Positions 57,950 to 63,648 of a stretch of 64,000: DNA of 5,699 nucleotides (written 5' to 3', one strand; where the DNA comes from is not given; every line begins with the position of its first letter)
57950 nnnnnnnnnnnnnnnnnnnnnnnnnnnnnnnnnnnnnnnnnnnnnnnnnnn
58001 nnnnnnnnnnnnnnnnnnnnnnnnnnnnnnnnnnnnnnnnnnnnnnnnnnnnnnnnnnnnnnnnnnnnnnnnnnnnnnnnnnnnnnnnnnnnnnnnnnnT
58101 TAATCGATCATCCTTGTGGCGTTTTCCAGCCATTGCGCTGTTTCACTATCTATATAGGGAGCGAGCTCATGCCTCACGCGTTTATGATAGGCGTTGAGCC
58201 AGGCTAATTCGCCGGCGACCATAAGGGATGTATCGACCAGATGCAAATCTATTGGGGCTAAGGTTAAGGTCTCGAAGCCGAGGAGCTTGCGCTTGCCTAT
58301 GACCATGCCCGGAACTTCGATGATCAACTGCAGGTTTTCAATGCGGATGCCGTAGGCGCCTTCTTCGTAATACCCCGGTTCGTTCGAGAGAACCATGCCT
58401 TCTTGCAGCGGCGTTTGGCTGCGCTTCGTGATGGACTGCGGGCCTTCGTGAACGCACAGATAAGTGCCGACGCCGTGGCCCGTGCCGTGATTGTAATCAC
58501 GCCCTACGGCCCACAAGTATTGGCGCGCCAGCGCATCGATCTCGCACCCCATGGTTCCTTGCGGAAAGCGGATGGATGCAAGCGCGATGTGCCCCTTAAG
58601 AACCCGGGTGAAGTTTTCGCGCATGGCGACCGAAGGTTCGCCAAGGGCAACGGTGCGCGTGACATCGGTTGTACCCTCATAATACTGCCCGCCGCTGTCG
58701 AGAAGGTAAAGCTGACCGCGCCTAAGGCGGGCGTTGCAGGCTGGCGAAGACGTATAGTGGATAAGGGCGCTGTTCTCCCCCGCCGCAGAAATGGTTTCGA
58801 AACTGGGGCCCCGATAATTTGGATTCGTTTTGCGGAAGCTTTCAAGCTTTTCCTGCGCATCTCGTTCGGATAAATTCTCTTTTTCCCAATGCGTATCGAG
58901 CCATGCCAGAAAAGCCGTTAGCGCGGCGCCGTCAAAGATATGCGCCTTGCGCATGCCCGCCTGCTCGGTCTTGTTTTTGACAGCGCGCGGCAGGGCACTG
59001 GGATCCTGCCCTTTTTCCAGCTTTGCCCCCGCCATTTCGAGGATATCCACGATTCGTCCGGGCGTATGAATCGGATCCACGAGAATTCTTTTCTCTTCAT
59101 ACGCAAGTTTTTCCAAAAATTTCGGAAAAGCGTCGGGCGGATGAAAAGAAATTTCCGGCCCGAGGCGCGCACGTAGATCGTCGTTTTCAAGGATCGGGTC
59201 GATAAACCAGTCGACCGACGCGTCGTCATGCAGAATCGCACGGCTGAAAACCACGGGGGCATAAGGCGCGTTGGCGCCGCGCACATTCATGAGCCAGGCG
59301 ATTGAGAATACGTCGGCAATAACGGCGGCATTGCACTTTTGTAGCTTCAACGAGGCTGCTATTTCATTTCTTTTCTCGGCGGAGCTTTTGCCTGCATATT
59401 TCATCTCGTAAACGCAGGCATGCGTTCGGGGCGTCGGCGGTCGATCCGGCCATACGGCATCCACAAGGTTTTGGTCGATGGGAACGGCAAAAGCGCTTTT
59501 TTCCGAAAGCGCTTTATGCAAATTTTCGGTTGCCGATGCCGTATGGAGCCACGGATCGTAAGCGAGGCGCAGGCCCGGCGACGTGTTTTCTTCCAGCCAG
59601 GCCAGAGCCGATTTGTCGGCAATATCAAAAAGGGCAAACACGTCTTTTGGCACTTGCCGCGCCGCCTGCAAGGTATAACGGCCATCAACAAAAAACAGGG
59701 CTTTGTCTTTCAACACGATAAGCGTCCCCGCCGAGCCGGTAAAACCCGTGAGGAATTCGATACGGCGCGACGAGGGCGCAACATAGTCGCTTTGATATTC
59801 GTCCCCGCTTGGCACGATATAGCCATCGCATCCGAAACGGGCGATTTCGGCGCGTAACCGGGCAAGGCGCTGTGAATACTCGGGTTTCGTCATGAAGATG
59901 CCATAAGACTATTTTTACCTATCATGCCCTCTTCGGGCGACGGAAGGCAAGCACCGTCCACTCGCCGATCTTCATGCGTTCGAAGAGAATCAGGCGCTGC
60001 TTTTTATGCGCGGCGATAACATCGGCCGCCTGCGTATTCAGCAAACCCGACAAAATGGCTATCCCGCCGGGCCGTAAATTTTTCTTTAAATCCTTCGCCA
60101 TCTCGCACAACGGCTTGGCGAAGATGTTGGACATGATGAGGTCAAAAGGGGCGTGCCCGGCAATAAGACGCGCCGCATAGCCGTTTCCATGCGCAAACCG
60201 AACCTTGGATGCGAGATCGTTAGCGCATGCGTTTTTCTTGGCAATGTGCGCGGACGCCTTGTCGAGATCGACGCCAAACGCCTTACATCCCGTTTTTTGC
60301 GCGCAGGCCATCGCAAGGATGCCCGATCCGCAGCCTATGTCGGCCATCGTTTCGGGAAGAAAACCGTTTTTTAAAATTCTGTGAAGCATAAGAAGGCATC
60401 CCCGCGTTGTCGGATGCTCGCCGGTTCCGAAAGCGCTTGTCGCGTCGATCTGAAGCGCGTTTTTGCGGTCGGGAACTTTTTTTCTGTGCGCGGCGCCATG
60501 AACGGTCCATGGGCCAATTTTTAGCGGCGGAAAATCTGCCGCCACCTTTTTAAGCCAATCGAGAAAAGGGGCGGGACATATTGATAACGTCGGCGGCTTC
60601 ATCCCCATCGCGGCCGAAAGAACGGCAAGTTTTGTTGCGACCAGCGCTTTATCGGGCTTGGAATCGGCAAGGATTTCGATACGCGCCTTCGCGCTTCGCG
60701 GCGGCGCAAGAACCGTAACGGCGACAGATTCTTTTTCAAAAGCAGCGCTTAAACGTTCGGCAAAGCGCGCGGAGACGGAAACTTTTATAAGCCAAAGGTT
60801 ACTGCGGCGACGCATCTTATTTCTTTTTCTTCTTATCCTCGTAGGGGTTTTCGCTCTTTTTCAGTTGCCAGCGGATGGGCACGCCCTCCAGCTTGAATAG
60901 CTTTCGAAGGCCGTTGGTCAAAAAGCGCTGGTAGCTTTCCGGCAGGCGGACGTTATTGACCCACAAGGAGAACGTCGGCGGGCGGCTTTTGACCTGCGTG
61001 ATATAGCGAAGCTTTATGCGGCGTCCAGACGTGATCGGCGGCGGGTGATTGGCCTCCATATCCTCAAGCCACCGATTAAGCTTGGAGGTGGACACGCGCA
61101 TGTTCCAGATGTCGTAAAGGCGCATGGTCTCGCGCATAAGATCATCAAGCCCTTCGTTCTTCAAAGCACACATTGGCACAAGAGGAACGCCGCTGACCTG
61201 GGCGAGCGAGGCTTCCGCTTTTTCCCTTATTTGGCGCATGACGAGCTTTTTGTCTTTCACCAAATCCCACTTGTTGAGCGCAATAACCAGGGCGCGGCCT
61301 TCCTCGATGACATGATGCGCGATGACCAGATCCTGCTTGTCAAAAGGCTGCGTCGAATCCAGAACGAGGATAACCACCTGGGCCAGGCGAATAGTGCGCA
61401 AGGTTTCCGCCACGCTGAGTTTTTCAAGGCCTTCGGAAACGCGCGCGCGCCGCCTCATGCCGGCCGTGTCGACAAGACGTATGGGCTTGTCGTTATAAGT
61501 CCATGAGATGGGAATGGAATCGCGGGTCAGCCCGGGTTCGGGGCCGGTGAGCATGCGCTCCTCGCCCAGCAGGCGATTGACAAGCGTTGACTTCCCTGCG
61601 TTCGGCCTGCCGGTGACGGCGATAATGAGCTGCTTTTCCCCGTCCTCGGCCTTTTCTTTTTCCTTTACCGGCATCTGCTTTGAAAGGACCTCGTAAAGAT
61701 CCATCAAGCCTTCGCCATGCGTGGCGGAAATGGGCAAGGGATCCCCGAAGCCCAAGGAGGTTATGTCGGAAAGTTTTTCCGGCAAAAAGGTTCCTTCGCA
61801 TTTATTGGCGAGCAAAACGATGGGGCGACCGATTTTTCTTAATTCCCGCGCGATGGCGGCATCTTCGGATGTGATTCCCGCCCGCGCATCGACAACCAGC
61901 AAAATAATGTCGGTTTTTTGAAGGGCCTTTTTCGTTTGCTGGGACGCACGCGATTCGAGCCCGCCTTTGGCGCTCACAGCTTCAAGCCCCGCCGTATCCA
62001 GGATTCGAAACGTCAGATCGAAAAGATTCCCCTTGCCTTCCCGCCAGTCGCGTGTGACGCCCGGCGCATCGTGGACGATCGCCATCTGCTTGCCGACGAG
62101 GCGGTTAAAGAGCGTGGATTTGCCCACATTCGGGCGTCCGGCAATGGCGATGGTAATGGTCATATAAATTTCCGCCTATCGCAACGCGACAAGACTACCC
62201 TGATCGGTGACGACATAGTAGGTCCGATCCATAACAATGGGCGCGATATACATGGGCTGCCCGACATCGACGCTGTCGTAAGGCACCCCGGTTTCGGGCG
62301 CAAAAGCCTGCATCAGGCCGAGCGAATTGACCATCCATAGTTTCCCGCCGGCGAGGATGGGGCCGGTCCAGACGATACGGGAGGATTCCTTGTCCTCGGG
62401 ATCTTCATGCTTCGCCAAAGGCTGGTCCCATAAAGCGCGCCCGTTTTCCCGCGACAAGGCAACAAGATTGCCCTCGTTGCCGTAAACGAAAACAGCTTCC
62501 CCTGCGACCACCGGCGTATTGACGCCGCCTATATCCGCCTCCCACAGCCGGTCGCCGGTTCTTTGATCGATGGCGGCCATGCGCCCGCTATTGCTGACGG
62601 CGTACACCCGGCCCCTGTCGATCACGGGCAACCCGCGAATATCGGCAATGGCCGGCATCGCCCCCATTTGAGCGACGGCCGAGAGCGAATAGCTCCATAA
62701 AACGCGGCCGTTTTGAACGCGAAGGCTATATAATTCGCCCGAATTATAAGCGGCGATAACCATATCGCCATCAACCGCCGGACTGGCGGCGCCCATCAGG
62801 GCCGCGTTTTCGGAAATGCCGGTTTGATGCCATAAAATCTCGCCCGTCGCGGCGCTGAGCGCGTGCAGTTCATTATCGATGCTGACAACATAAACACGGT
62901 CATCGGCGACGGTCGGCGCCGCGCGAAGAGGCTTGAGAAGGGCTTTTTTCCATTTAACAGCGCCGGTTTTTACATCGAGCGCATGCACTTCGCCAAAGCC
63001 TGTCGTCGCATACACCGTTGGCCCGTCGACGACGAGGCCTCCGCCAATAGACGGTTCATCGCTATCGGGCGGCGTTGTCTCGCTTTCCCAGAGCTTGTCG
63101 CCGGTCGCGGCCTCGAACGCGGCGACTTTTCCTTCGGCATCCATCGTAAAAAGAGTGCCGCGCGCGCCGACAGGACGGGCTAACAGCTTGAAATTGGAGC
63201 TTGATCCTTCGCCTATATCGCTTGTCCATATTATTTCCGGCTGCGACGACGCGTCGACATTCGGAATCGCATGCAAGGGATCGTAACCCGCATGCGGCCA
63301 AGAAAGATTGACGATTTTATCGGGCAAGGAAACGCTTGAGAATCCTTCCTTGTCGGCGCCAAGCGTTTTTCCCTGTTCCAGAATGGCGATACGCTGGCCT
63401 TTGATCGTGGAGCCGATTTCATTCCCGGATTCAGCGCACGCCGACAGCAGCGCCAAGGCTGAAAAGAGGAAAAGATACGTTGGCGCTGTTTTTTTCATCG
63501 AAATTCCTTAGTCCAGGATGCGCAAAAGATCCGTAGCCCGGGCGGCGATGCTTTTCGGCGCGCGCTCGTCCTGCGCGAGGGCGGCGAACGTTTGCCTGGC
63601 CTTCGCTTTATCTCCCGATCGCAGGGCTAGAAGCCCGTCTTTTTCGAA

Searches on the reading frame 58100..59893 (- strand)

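Call 16: search_protein_families(library=pfam, proteins=[window:58100-59893:-], max_evalue=0.00001)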
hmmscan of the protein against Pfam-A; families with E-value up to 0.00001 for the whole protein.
window:58100-59893:- (597 aa): 4 families
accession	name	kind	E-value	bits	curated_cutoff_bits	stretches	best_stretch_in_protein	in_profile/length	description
PF00557.29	Peptidase_M24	-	1.1e-54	185.8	23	1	313-524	2-206/208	Metallopeptidase family M24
PF16189.11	Creatinase_N_2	-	3.3e-36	125.2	29.7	1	150-310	1-161/161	Creatinase/Prolidase N-terminal domain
PF16188.10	Peptidase_M24_C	-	2.5e-24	85.4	28.9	1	537-596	2-63/63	C-terminal region of peptidase_M24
PF01321.24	Creatinase_N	-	7e-17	62.6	22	1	9-132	1-113/128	Creatinase/Prolidase N-terminal domain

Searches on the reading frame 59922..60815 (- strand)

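Call 16: search_protein_families(library=pfam, proteins=[window:59922-60815:-], max_evalue=0.00001)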
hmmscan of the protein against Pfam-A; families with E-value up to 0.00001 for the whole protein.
window:59922-60815:- (297 aa): 8 families
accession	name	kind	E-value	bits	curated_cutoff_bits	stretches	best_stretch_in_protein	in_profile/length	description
PF06325.19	PrmA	-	5.1e-48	164.5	22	1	62-293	72-295/296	Ribosomal protein L11 methyltransferase (PrmA)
PF13649.12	Methyltransf_25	-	3.9e-11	43.9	27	1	159-251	3-97/97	Methyltransferase domain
PF05175.20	MTS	-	5.7e-09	36.3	23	1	139-230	19-105/170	Methyltransferase small domain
PF08241.18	Methyltransf_11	-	4.7e-08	34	21.2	1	159-254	2-94/95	Methyltransferase domain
PF08242.18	Methyltransf_12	-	1.3e-07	32.7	30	1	159-252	2-97/98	Methyltransferase domain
PF13847.12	Methyltransf_31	-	1.6e-07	31.5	27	1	156-256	6-110/145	Methyltransferase domain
PF13489.12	Methyltransf_23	-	1.9e-07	31.4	27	1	144-289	13-135/164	Methyltransferase domain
PF01135.25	PCMT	-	3.3e-06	27.5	20.3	1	157-256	77-172/210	Protein-L-isoaspartate(D-aspartate) O-methyltransferase (PCMT)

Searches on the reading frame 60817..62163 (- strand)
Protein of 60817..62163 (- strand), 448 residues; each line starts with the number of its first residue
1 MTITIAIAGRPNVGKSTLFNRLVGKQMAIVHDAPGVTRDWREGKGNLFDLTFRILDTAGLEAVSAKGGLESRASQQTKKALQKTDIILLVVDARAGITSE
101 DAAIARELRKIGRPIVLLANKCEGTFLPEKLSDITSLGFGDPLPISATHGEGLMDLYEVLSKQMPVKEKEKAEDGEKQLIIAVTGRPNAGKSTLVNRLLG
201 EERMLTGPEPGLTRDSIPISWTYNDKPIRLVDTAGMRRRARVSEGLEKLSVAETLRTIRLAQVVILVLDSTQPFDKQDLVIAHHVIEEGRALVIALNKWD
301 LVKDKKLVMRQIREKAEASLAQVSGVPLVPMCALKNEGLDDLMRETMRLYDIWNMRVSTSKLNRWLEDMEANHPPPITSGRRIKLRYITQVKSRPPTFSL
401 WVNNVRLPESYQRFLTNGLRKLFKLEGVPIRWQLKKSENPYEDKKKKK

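Call 16: search_protein_families(library=pfam, proteins=[window:60817-62163:-], max_evalue=0.00001)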
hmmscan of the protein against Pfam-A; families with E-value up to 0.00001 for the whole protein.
window:60817-62163:- (448 aa): 10 families
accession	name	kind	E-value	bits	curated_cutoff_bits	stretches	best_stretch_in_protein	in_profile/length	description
PF01926.29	MMR_HSR1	-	1.1e-52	177.4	21.9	2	4-121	1-113/113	50S ribosome-binding GTPase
PF02421.24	FeoB_N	-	3.7e-31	108.2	27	2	181-345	3-155/156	Ferrous iron transport protein B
PF14714.11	KH_dom-like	-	3.1e-30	104.7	27.3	1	356-435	1-81/81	KH-domain-like of EngA bacterial GTPase enzymes, C-terminal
PF00009.33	GTP_EFTU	-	1.8e-22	80.3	26.5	1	179-348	4-184/188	Elongation factor Tu GTP binding domain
PF00350.29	Dynamin_N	-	6.9e-18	65.7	27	0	181-210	1-30/168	Dynamin family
PF04548.22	AIG1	-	1.1e-10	41.6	27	0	4-111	2-110/212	AIG1 family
PF03193.22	RsgA_GTPase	-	2e-09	37.9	30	0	177-207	105-135/174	RsgA GTPase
PF00071.28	Ras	-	1.5e-06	28.4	21.6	0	182-348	3-158/162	Ras family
PF08477.19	Roc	-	2.2e-06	28.4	27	0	5-122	2-118/119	Ras of Complex, Roc, domain of DAPkinase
PF03266.21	NTPase_1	-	7.3e-06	26.4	23.9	0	5-26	2-23/168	NTPase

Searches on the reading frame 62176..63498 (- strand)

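Call 16: search_protein_families(library=pfam, proteins=[window:62176-63498:-], max_evalue=0.00001)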
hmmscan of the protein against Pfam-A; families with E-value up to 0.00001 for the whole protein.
window:62176-63498:- (440 aa): 4 families
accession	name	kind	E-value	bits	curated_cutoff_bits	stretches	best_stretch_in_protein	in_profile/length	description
PF13360.13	PQQ_2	-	1.3e-70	238.1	27.6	1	122-359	2-233/233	Outer membrane protein assembly factor BamB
PF01011.28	PQQ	-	1.3e-22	80.7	26.7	0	83-144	23-88/595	Glucose/ethanol/alcohol dehydrogenase, beta-propeller domain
PF13570.13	Beta-prop_ACSF4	-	4.9e-22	79.2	133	2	240-431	55-231/329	Beta-alanine-activating enzyme, beta-propeller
PF25293.1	Beta-prop_EMC1_N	-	1e-06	29.1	34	0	199-324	31-148/219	EMC1 N-terminal beta-propeller domain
